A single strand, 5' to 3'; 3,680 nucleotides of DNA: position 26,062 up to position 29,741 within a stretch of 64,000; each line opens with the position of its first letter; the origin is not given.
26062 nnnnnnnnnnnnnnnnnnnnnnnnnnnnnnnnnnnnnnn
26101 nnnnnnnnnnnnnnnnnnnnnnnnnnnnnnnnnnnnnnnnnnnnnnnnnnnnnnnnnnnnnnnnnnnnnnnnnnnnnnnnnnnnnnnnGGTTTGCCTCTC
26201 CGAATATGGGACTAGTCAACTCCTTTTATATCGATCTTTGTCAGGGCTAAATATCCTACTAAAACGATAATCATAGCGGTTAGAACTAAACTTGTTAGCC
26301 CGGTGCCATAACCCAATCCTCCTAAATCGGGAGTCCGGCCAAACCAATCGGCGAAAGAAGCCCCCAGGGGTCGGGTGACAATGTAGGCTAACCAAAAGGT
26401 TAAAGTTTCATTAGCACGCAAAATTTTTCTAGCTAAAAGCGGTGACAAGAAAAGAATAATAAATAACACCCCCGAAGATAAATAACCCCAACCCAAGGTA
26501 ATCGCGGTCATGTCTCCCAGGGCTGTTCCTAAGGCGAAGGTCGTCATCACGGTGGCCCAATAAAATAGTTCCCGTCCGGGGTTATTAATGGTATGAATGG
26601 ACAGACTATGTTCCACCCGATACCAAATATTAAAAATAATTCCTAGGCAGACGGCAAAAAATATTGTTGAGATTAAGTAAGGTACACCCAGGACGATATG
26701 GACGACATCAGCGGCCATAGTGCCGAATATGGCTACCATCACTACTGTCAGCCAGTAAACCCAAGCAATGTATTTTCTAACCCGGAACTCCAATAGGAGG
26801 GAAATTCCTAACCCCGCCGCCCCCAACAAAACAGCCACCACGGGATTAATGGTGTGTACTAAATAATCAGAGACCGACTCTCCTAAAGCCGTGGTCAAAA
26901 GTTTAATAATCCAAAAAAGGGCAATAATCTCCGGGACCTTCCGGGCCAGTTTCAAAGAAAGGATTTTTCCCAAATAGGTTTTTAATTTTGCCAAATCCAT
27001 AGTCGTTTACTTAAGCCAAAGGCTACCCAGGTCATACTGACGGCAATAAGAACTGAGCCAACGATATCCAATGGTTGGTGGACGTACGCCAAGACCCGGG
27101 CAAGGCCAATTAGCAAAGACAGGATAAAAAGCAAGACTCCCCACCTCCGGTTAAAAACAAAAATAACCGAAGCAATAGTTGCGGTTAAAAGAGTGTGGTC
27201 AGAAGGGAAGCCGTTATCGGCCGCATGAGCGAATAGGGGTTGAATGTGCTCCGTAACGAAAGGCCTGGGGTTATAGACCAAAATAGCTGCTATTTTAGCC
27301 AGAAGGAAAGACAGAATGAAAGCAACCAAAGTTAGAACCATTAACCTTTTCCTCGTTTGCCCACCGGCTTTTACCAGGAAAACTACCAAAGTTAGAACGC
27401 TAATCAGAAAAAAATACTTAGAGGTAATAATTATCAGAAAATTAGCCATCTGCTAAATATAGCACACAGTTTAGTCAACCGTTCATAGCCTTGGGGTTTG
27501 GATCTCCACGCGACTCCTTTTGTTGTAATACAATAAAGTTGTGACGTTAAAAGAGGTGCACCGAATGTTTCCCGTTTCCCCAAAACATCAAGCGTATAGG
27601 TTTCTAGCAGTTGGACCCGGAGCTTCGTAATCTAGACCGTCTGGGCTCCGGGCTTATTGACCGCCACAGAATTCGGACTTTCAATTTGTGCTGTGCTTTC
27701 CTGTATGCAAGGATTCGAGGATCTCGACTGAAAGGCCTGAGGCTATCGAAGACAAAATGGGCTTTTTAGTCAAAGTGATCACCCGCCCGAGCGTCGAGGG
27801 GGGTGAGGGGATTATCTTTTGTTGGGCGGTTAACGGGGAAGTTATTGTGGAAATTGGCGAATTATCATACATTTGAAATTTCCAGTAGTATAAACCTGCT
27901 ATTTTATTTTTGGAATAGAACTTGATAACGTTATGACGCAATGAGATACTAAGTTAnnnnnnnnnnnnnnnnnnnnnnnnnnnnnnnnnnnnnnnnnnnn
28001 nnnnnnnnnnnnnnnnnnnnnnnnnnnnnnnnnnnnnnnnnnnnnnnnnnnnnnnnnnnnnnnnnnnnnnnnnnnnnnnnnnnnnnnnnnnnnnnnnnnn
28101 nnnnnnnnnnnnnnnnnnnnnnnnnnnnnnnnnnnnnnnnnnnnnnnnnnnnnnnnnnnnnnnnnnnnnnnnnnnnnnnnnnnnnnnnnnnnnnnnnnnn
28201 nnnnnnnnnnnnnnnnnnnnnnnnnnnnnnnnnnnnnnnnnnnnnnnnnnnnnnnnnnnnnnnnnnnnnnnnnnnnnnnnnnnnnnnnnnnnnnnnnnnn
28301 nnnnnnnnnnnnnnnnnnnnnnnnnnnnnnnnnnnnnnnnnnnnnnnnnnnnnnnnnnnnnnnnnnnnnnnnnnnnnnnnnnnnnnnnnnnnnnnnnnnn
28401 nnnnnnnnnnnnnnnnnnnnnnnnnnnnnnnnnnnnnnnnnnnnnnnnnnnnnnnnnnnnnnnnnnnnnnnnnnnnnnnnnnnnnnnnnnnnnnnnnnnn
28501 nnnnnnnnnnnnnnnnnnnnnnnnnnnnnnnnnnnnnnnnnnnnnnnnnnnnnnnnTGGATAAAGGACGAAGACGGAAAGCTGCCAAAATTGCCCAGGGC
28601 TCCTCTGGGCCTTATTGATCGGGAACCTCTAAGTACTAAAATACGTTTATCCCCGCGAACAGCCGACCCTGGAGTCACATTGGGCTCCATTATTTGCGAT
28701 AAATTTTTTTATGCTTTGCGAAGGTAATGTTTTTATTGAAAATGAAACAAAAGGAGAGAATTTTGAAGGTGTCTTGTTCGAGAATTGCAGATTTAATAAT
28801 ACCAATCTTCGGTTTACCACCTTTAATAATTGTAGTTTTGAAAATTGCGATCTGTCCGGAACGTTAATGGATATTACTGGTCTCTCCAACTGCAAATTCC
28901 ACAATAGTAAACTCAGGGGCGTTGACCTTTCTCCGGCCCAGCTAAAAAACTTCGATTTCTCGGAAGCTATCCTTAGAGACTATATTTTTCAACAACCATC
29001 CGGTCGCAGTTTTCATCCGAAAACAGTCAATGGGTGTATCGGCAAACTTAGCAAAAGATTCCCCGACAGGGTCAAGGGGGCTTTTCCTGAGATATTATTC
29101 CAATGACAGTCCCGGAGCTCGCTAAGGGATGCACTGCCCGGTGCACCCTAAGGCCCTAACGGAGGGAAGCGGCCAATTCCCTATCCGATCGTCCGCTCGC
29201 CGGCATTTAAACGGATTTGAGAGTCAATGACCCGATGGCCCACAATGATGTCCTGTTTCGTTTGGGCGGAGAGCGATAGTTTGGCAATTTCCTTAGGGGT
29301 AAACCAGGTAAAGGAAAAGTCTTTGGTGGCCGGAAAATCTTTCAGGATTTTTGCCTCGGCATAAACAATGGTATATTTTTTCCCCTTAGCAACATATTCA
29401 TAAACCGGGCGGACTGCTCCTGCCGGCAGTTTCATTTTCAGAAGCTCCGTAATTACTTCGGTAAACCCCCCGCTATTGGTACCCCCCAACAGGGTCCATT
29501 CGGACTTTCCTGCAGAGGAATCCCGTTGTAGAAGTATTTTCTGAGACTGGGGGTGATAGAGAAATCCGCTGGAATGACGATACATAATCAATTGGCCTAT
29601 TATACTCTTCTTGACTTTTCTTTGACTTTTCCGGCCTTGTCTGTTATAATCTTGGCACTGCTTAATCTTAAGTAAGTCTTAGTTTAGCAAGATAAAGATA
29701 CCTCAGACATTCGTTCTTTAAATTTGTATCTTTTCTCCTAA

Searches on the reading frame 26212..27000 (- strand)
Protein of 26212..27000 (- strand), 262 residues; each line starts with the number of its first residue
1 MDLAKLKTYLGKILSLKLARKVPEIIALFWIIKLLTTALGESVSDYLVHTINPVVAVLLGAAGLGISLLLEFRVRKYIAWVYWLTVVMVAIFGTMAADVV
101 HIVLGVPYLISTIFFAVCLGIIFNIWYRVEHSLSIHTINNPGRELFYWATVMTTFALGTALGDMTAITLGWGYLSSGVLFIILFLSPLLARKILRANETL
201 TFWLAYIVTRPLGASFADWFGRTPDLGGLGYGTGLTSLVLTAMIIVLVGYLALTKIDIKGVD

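Call 11: search_protein_families(library=pfam, proteins=[window:26212-27000:-], max_evalue=0.01)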
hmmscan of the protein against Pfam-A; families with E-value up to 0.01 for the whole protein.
window:26212-27000:- (262 aa): 1 family
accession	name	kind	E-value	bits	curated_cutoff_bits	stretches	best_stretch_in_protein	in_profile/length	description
PF03988.17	DUF347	-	3e-47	159.1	28.2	4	81-131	1-51/52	Repeat of Unknown Function (DUF347)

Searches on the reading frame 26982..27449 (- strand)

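Call 11: search_protein_families(library=pfam, proteins=[window:26982-27449:-], max_evalue=0.01)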
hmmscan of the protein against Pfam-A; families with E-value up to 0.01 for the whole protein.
window:26982-27449:- (155 aa): 1 family
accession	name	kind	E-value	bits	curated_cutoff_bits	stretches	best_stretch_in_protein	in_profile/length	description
PF01569.27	PAP2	-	1.6e-15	57.4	27.2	1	39-148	4-126/130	PAP2 superfamily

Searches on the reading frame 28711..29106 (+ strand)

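Call 11: search_protein_families(library=pfam, proteins=[window:28711-29106:+], max_evalue=0.01)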
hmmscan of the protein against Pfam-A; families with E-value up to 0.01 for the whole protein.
window:28711-29106:+ (131 aa): 4 families
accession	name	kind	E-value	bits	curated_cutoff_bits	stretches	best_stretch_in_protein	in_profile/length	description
PF13599.13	Pentapeptide_4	-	2.5e-14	53.5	38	1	17-87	2-72/78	Pentapeptide repeat region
PF00805.28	Pentapeptide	-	7.1e-12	45.1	20.2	2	17-51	2-36/40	Pentapeptide repeats (8 copies)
PF13576.12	Pentapeptide_3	-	8.5e-09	35.9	27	1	18-61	1-47/48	Pentapeptide repeats (9 copies)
PF23894.2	LD_SV2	-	1.3e-05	25.8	29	1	7-67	31-91/92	SV2A/B/C luminal domain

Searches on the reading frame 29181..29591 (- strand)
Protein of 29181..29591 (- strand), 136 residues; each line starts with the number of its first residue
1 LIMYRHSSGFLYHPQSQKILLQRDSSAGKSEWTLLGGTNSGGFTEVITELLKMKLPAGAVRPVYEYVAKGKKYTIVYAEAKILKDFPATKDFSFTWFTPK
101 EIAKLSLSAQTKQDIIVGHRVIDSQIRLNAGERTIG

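Call 11: search_protein_families(library=pfam, proteins=[window:29181-29591:-], max_evalue=0.01)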
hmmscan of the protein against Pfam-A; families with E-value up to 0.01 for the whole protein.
window:29181-29591:- (136 aa): 0 families

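Call 19: find_homologous_proteins(query=window:29181-29585:-)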
Query window:29181-29585:- (134 aa): 25 proteins with E <= 0.001 among 37 candidates.
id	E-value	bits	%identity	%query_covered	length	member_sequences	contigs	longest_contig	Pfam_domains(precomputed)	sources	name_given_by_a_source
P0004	2.7e-82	291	100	100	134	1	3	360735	-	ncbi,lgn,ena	-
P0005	4.6e-49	184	66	99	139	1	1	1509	-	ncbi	-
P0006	9.7e-40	154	60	98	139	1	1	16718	-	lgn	-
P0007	1.4e-38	150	57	99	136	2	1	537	-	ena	-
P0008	3.7e-37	145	56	98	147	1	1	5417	-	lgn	-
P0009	6.9e-37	144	55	99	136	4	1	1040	-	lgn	-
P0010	3.0e-35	139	58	98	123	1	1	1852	-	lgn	-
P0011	2.2e-34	136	57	98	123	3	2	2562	-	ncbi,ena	-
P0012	2.5e-32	130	62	75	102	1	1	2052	-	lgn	-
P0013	5.0e-32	129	56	98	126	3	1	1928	-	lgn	-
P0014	4.4e-31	126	53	98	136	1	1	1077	-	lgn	-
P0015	2.1e-30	123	52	98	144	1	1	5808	-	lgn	-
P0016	2.4e-29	120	55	96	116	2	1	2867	-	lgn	-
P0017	2.3e-28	117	75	57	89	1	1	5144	-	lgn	-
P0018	2.1e-26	110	48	98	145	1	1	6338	-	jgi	-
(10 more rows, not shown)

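Call 21: find_encoding_contigs(protein=P0006, flank=4000, max_places=3)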
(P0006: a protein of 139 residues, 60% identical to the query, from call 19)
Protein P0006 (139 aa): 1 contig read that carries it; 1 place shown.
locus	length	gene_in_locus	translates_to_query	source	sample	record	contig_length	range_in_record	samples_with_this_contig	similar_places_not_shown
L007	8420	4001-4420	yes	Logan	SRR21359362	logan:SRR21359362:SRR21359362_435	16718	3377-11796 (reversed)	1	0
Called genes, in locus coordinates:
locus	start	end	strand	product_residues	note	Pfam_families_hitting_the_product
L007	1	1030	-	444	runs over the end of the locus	PF00929:RNase_T, PF01541:GIY-YIG (faint), PF27096:UvrC_M, PF27115:Cho_C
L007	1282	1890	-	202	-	PF01551:Peptidase_M23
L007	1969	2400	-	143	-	PF08570:DUF1761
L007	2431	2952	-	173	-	PF01965:DJ-1_PfpI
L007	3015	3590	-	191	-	PF00293:NUDIX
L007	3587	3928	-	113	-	PF06305:LapA_dom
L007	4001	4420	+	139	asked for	-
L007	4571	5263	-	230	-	PF00072:Response_reg, PF00486:Trans_reg_C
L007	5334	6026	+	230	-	PF00512:HisKA, PF02518:HATPase_c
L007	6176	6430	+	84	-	PF04226:Transgly_assoc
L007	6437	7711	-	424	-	PF13506:Glyco_transf_21, PF03142:Chitin_synth_2 (faint), PF00535:Glycos_transf_2, PF10111:Glyco_tranf_2_2, PF13641:Glyco_tranf_2_3, PF01644:Chitin_synth_1 (faint), PF13632:Glyco_trans_2_3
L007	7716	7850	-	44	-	-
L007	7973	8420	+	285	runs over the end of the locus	-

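Call 22: find_encoding_contigs(protein=P0005, flank=4000, max_places=3)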
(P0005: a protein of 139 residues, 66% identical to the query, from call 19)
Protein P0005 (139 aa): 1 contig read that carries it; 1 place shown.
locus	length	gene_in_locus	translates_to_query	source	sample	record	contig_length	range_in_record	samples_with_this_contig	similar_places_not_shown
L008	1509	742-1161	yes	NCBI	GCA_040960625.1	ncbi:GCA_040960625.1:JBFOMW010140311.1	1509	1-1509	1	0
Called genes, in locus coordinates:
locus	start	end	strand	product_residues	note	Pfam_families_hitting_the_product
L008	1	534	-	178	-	?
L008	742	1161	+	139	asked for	-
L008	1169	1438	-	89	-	-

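Call 23: find_encoding_contigs(protein=P0008, flank=4000, max_places=3)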
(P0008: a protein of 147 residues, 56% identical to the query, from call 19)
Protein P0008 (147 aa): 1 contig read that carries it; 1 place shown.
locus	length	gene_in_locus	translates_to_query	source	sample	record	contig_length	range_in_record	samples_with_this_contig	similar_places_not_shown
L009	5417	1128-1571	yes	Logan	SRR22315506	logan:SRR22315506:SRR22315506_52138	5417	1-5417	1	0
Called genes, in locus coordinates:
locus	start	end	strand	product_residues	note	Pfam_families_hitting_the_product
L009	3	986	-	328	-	?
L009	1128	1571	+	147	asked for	-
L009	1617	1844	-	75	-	-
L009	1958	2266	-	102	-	PF13376:OmdA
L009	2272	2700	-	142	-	-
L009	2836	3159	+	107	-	-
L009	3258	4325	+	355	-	-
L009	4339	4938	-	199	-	-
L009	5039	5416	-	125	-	?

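Call 24: find_encoding_contigs(protein=P0015, flank=4000, max_places=3)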
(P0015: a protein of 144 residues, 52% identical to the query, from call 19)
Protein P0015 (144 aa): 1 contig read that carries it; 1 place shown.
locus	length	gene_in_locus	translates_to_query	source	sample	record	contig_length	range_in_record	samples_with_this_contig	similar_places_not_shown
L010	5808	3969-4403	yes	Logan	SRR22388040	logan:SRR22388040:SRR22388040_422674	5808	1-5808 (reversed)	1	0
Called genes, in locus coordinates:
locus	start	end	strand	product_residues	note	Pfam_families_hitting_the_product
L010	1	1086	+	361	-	?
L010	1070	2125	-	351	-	PF01180:DHO_dh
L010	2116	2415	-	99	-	PF01035:DNA_binding_1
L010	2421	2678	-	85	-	PF00076:RRM_1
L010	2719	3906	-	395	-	PF00270:DEAD, PF04851:ResIII (weak), PF16203:ERCC3_RAD25_C (faint), PF00271:Helicase_C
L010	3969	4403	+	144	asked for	-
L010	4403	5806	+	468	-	?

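Call 68: search_solved_structures(query=A5, max_evalue=10)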
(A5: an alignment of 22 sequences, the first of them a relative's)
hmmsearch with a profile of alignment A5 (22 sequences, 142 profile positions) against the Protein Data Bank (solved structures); distinct sequences matched with E-value up to 10: 13.
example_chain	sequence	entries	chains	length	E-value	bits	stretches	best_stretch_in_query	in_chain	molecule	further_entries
4kg3_A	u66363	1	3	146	0.0017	21.6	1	13-120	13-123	mRNA-decapping enzyme subunit 2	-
4kg4_A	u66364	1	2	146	0.0019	21.5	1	13-120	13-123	mRNA-decapping enzyme subunit 2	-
4k6e_A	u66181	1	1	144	0.0022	21.2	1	13-120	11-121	mRNA-decapping enzyme subunit 2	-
2jvb_A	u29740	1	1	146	0.0023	21.2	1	13-120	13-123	mRNA-decapping enzyme subunit 2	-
6y3z_A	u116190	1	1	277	0.0087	19.3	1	13-119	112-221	m7GpppN-mRNA hydrolase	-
5x1x_A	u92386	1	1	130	0.1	15.8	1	17-112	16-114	Mutator mutT protein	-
7q1y_A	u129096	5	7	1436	0.12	15.6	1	7-84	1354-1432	Alpha-2-macroglobulin-like protein 1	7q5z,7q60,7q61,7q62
8g2z_1B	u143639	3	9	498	0.36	14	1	27-97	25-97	RIB57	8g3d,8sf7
2fml_A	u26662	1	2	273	0.41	13.9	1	17-105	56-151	MutT/nudix family protein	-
9e78_1H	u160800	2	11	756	0.56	13.4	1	46-87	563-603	RIB72A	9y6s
7kpv_A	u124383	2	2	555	0.79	13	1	39-111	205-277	Meiotic mRNA stability protein kinase SSN3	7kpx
7vbg_A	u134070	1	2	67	0.88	12.8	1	19-64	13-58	Protein regulator of cytokinesis 1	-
3o8s_A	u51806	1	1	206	0.9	12.8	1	16-76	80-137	ADP-ribose pyrophosphatase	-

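Call 69: search_protein_families(library=pfam, alignment_id=A5, max_evalue=1)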
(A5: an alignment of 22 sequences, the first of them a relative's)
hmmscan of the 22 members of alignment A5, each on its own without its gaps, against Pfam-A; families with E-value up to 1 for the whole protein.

A. member 1, P0004 (134 aa): 0 families

B. families by the number of members that match (of 22 scanned): 13 families
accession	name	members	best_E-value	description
PF00293.34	NUDIX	3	0.00014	NUDIX domain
PF05503.17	Pox_G7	1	0.0094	Poxvirus G7-like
PF02831.20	gpW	1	0.022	gpW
PF18933.6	PsbP_2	1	0.04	PsbP-like protein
PF00568.29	WH1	1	0.04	WH1 domain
PF18190.7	Plk4_PB1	1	0.044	Polo-like Kinase 4 Polo Box 1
PF17852.6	Dynein_AAA_lid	1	0.071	Dynein heavy chain AAA lid domain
PF03463.20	eRF1_1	1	0.088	eRF1 domain 1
PF22332.1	TAZ1_RBM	1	0.1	RAP1 binding motif of TAZ1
PF22049.1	PRRSV-NSP11_N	1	0.12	PRRSV nonstructural protein 11 N-terminal domain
PF05678.19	VQ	1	0.16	VQ motif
PF06372.18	Gemin6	1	0.17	Gemin6 Sm-like domain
PF20916.2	BscB_a-b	1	0.24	Cellulose Synthase Subunit B, alpha-beta domain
